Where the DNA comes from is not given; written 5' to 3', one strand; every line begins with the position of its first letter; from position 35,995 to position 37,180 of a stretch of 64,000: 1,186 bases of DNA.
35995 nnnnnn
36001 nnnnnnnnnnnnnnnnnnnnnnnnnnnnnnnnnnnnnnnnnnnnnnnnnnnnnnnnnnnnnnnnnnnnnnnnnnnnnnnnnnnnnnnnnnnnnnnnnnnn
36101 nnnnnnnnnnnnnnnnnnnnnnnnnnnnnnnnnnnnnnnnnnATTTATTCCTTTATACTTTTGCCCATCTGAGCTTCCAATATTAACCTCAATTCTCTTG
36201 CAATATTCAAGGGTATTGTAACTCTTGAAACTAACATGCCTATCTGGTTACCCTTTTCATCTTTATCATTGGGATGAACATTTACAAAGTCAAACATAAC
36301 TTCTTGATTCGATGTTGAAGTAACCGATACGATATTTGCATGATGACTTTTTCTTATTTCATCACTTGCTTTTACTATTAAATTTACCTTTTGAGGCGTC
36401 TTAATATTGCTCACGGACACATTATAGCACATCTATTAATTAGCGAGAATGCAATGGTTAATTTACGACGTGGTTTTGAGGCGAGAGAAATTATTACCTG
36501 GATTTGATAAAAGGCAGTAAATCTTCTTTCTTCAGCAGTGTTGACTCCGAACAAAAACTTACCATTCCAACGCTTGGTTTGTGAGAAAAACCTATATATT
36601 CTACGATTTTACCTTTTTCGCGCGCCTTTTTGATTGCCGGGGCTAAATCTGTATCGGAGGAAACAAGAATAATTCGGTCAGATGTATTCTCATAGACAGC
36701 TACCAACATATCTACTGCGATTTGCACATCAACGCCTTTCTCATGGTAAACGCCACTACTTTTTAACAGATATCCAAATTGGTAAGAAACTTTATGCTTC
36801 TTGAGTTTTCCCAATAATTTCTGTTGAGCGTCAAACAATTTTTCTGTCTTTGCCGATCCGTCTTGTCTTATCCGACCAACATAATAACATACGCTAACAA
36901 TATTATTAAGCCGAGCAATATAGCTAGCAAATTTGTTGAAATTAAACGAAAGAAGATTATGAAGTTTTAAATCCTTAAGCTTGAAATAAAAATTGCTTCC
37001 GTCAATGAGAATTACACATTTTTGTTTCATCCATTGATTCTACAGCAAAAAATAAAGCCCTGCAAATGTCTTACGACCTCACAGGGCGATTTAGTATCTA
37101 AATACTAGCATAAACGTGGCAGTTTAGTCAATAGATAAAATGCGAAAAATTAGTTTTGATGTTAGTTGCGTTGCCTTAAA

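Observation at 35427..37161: Compact four-gene cassette: NYN/PIN-like nuclease, DUF3467-like protein and two unknown small proteins, wedged between a glycan-locus membrane gene and ftsZ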

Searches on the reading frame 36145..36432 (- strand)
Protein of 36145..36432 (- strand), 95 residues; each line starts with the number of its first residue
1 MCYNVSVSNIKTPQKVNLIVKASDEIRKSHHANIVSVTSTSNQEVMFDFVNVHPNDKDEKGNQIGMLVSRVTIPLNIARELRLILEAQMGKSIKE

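Call 3: search_protein_families(library=pfam, proteins=[window:36145-36432:-], max_evalue=1)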
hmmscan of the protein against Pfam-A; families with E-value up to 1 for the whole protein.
window:36145-36432:- (95 aa): 1 family
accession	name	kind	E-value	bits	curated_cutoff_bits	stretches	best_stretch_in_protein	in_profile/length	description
PF11950.13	DUF3467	-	0.001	19.5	25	1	17-86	14-77/92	Protein of unknown function (DUF3467)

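Call 4: search_protein_families(library=padloc, proteins=[window:36145-36432:-], max_evalue=1)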
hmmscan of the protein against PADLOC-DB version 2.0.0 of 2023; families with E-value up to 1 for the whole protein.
window:36145-36432:- (95 aa): 0 families

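Call 5: search_protein_families(library=ncbifam, proteins=[window:36145-36432:-], max_evalue=1)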
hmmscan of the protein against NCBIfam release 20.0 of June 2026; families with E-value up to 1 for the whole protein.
window:36145-36432:- (95 aa): 1 family
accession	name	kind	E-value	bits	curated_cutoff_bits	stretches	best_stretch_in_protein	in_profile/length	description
NF006352.0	PRK08577.1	equivalog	0.0053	16.8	140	0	10-45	76-111/136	hypothetical protein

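Call 6: search_protein_families(library=phrogs, proteins=[window:36145-36432:-], max_evalue=1)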
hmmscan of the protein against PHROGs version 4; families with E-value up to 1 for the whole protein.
window:36145-36432:- (95 aa): 1 family
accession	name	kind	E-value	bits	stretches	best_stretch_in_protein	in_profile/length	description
phrog_4284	-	unknown function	0.047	14.5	1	16-64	40-87/171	-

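Call 27: search_solved_structures(query=A3, max_evalue=10, show_alignments=2)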
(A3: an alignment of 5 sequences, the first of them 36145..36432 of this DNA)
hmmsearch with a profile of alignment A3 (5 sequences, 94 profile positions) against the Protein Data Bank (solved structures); distinct sequences matched with E-value up to 10: 1.
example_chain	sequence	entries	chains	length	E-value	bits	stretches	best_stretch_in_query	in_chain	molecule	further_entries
8r7n_F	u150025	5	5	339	0.14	15.2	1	18-55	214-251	U11/U12 small nuclear ribonucleoprotein 48 kDa protein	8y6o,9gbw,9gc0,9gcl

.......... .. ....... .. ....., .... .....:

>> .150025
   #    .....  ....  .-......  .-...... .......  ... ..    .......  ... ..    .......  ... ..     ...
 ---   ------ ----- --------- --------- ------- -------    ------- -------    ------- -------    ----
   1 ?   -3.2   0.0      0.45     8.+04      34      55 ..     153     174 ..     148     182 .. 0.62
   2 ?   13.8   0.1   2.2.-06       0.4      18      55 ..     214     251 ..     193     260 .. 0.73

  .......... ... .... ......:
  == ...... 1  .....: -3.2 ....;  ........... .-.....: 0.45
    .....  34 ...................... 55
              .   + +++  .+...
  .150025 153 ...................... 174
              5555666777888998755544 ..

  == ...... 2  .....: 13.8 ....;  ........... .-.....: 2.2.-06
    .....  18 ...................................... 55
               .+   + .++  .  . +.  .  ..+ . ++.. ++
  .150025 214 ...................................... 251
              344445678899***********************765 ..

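Call 34: find_homologous_proteins(query=window:36145-36432:-, max_evalue=0.001)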
Query window:36145-36432:- (95 aa): 4 proteins with E <= 0.001 among 4 candidates.
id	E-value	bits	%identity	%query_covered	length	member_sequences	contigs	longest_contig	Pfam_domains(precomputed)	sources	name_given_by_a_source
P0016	3.8e-50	185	94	100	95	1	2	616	-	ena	-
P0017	9.4e-47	174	94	94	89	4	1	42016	-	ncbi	-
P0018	3.1e-45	169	84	100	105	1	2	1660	-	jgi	jgi:hypothetical protein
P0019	5.4e-37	143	74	94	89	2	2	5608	PF11950.14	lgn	-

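Call 35: find_related_loci(query=A3, collection=genome_contigs, flank=6000)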
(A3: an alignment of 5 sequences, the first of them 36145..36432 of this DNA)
Query A3 (95 aa) in genome_contigs; peptide patterns used: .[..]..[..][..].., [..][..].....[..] (x = any residue, [..] = any of these).
159 stretches matched a pattern; 3 encode a relative of the query (tblastn E <= 1e-3); 3 distinct loci.
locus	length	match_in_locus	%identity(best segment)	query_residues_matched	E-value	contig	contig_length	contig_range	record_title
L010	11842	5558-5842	95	1-95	9e-60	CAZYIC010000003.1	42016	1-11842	MAG TPA_asm: uncultured Gammaproteobacteria bacterium isolate binchicken_co38_456 genome assembly, contig: NODE_1955_len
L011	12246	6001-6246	60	14-95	1e-31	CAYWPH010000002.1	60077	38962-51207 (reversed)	MAG TPA_asm: uncultured Gammaproteobacteria bacterium isolate SRP302447_co3_825 genome assembly, contig: NODE_1377_lengt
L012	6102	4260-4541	45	1-95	7e-21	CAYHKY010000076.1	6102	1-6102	MAG TPA_asm: uncultured Gammaproteobacteria bacterium isolate ERP119705_co13_644 genome assembly, contig: NODE_16303_len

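Call 38: search_protein_families(library=pfam, proteins=[L012:4278-4544:+, L012:4548-4832:+, L012:4810-5118:+], max_evalue=0.1)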
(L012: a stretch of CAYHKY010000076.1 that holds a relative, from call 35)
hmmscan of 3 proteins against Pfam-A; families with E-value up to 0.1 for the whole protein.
L012:4278-4544:+ (88 aa): 1 family
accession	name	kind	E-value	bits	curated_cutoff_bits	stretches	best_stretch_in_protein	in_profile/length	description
PF11950.13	DUF3467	-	3.3e-05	24.3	25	1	7-82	12-80/92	Protein of unknown function (DUF3467)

L012:4548-4832:+ (94 aa): 1 family
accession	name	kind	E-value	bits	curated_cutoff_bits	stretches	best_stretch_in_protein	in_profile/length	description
PF05651.19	Diacid_rec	-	0.052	13.7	23.6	1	28-71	18-59/134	Putative sugar diacid recognition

L012:4810-5118:+ (102 aa): 1 family
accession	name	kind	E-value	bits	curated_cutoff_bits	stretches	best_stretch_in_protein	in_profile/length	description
PF06769.20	YoeB_toxin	-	0.058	13.9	27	1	35-93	18-77/80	YoeB-like toxin of bacterial type II toxin-antitoxin system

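Call 45: find_related_loci(query=A3, collection=metagenome_contigs, flank=4000)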
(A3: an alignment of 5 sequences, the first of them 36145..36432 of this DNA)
Query A3 (95 aa) in metagenome_contigs; peptide patterns used: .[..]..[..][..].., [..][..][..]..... (x = any residue, [..] = any of these).
300 stretches matched a pattern; 7 encode a relative of the query (tblastn E <= 1e-3); 7 distinct loci.
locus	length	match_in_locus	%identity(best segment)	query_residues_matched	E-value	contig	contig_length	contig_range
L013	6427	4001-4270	54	6-95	4e-31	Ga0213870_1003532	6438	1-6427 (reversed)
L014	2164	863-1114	53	10-95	6e-30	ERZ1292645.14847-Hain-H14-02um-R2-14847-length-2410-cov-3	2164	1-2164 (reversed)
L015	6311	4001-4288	43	2-91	5e-26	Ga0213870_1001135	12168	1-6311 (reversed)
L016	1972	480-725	45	14-95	6e-22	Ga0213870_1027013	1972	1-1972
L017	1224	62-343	45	1-95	4e-21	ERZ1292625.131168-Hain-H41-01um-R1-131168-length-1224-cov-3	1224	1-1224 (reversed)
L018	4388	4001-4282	45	1-95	5e-21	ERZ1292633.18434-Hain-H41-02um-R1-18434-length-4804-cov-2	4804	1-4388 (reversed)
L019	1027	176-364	54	32-95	7e-18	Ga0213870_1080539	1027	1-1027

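Call 46: find_related_loci(query=A3, collection=viral_contigs, flank=5000)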
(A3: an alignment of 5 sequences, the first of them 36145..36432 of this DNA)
Query A3 (95 aa) in viral_contigs; peptide patterns used: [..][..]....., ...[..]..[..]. (x = any residue, [..] = any of these).
57 stretches matched a pattern, but none encodes a relative of the query by tblastn (E <= 1e-3).

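Call 53: search_protein_families(library=pfam, proteins=[L016:733-978:+, L016:968-1258:+, L019:373-666:+, L015:4307-4648:+], max_evalue=0.5)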
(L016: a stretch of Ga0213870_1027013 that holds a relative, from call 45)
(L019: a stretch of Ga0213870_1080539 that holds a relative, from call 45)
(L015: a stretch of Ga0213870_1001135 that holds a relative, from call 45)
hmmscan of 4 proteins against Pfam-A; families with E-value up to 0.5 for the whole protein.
L016:733-978:+ (81 aa): 0 families

L016:968-1258:+ (96 aa): 5 families
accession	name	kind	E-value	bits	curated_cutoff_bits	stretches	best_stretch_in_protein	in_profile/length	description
PF06769.20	YoeB_toxin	-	0.00078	19.9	27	1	23-85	12-77/80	YoeB-like toxin of bacterial type II toxin-antitoxin system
PF05016.21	ParE_toxin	-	0.017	16.1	23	1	12-88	4-84/89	ParE toxin of type II toxin-antitoxin system, parDE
PF15781.12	ParE-like_toxin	-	0.033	14.6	28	1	13-96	5-87/87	ParE-like toxin of type II bacterial toxin-antitoxin system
PF14433.11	SUKH-3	-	0.066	13.8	23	1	8-54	44-91/146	SUKH-3 immunity protein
PF14716.13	HHH_8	-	0.099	13.5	30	1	14-46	8-46/73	Helix-hairpin-helix domain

L019:373-666:+ (97 aa): 1 family
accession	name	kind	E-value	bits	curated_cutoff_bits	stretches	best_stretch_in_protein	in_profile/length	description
PF06795.16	Erythrovirus_X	-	0.14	12.9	27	1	34-55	20-41/81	Erythrovirus X protein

L015:4307-4648:+ (113 aa): 0 families

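Call 60: search_protein_families(library=ncbifam, proteins=[L016:733-978:+, L016:968-1258:+], max_evalue=1)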
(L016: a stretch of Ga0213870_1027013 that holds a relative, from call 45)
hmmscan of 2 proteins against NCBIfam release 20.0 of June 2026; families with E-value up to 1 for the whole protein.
L016:733-978:+ (81 aa): 0 families

L016:968-1258:+ (96 aa): 2 families
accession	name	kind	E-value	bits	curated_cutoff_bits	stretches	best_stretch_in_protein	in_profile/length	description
TIGR02116.1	toxin_Txe_YoeB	equivalog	9.1e-07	29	51.8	1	13-89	6-79/80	Txe/YoeB family addiction module toxin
TIGR02385.1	RelE_StbE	subfamily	9.8e-05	22.8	27.9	1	12-89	5-84/88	type II toxin-antitoxin system mRNA interferase toxin, RelE/StbE family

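Call 63: search_solved_structures(query=A7, max_evalue=10, show_alignments=3)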
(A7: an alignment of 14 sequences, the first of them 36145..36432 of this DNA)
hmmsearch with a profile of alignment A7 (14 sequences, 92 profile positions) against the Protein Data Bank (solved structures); distinct sequences matched with E-value up to 10: 2.
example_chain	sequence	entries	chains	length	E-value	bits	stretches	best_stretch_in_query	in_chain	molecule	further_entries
8r7n_F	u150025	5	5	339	0.37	13.6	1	19-51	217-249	U11/U12 small nuclear ribonucleoprotein 48 kDa protein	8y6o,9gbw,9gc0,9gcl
5dn6_H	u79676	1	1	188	1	12.2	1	53-81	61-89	ATP synthase subunit delta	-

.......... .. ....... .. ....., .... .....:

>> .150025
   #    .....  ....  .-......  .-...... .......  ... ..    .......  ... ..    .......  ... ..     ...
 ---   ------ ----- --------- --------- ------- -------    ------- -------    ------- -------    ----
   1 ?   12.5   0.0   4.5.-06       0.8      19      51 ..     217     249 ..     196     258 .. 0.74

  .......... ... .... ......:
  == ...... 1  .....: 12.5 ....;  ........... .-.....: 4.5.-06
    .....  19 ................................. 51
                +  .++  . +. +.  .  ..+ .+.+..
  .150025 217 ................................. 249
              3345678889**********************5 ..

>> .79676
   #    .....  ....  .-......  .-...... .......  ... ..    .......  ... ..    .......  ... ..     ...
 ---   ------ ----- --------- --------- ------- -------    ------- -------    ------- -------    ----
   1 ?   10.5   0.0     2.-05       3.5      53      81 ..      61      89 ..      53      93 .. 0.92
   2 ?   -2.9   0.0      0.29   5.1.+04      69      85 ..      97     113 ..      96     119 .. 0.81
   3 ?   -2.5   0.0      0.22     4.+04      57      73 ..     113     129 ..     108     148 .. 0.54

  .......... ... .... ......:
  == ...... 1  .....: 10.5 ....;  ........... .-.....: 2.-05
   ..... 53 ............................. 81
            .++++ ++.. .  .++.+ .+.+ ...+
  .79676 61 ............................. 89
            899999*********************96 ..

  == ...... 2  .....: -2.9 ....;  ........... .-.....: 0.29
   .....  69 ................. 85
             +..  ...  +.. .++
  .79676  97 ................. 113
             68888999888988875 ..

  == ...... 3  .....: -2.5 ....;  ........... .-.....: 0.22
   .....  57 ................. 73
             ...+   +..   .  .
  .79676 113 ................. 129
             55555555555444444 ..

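Call 102: search_protein_families(library=pfam, alignment_id=A7, max_evalue=0.01)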
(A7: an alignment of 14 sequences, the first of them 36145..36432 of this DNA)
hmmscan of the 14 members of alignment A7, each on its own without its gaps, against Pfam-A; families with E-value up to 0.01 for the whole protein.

A. member 1, window:36145-36432:- (95 aa): 1 family
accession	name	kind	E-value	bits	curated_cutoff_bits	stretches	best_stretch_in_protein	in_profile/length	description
PF11950.13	DUF3467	-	0.001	19.5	25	1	17-86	14-77/92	Protein of unknown function (DUF3467)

B. families by the number of members that match (of 14 scanned): 2 families
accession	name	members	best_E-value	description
PF11950.13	DUF3467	14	1.1e-09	Protein of unknown function (DUF3467)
PF21543.3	CvfB_2nd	1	0.00048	Virulence regulatory factor CvfB, second domain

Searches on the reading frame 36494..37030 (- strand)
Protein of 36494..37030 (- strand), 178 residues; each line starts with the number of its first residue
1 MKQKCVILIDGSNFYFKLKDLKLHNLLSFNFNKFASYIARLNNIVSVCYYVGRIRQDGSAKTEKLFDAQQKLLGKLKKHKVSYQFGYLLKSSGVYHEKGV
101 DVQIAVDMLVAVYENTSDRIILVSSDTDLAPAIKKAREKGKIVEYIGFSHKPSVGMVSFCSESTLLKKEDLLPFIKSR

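Call 3: search_protein_families(library=pfam, proteins=[window:36494-37030:-], max_evalue=1)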
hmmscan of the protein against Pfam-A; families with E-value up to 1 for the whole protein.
window:36494-37030:- (178 aa): 1 family
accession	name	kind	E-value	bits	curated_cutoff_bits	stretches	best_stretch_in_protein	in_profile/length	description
PF01936.24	NYN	-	9.7e-22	78.5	24.2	1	6-152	3-130/145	NYN domain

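Call 4: search_protein_families(library=padloc, proteins=[window:36494-37030:-], max_evalue=1)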
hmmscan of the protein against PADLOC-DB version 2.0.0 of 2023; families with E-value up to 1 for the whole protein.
window:36494-37030:- (178 aa): 2 families
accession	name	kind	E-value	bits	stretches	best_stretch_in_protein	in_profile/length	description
PDLC04163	HEC-09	-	2.5e-16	58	1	3-139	2-145/203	-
PDLC01154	NYN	-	1.6e-11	42.2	1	7-149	150-278/310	"LabA-like protein, NYN family nuclease"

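Call 5: search_protein_families(library=ncbifam, proteins=[window:36494-37030:-], max_evalue=1)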
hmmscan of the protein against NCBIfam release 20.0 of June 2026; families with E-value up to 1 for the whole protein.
window:36494-37030:- (178 aa): 3 families
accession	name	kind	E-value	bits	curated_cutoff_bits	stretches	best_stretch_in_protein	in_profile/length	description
TIGR00288.1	TIGR00288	hypoth_equivalog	1.9e-08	34.3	178.45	1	99-164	88-153/160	TIGR00288 family NYN domain-containing protein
NF001593.0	PRK00394.1-2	subfamily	0.098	12.1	181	1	25-82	35-93/184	TATA-box-binding protein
NF001592.0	PRK00394.1-1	equivalog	0.11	11.9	270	1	27-112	35-122/194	TATA-box-binding protein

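Call 6: search_protein_families(library=phrogs, proteins=[window:36494-37030:-], max_evalue=1)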
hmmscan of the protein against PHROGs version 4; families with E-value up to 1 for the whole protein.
window:36494-37030:- (178 aa): 5 families
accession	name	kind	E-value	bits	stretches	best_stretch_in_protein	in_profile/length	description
phrog_5783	-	unknown function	1.2e-10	42.4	1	96-141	150-195/246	-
phrog_7929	-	unknown function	2.9e-08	34.8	1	3-154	4-169/210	-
phrog_21480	-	unknown function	0.012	15.7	1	68-146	115-194/323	-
phrog_37744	-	unknown function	0.024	15.1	1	71-152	56-130/248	-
phrog_11754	-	unknown function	0.16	12.6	1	72-151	77-149/191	-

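Call 87: search_solved_structures(query=window:36494-37030:-, max_evalue=1, show_alignments=3)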
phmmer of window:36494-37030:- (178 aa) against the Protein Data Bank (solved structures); distinct sequences matched with E-value up to 1: 3.
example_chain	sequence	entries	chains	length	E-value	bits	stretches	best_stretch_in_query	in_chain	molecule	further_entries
2qip_A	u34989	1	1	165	0.14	15.1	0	2-151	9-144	Protein of unknown function VPA0982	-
1o4t_A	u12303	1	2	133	0.19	14.7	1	76-107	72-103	putative oxalate decarboxylase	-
6yuf_D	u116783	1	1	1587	0.7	12.8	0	11-45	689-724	Sister chromatid cohesion protein mis4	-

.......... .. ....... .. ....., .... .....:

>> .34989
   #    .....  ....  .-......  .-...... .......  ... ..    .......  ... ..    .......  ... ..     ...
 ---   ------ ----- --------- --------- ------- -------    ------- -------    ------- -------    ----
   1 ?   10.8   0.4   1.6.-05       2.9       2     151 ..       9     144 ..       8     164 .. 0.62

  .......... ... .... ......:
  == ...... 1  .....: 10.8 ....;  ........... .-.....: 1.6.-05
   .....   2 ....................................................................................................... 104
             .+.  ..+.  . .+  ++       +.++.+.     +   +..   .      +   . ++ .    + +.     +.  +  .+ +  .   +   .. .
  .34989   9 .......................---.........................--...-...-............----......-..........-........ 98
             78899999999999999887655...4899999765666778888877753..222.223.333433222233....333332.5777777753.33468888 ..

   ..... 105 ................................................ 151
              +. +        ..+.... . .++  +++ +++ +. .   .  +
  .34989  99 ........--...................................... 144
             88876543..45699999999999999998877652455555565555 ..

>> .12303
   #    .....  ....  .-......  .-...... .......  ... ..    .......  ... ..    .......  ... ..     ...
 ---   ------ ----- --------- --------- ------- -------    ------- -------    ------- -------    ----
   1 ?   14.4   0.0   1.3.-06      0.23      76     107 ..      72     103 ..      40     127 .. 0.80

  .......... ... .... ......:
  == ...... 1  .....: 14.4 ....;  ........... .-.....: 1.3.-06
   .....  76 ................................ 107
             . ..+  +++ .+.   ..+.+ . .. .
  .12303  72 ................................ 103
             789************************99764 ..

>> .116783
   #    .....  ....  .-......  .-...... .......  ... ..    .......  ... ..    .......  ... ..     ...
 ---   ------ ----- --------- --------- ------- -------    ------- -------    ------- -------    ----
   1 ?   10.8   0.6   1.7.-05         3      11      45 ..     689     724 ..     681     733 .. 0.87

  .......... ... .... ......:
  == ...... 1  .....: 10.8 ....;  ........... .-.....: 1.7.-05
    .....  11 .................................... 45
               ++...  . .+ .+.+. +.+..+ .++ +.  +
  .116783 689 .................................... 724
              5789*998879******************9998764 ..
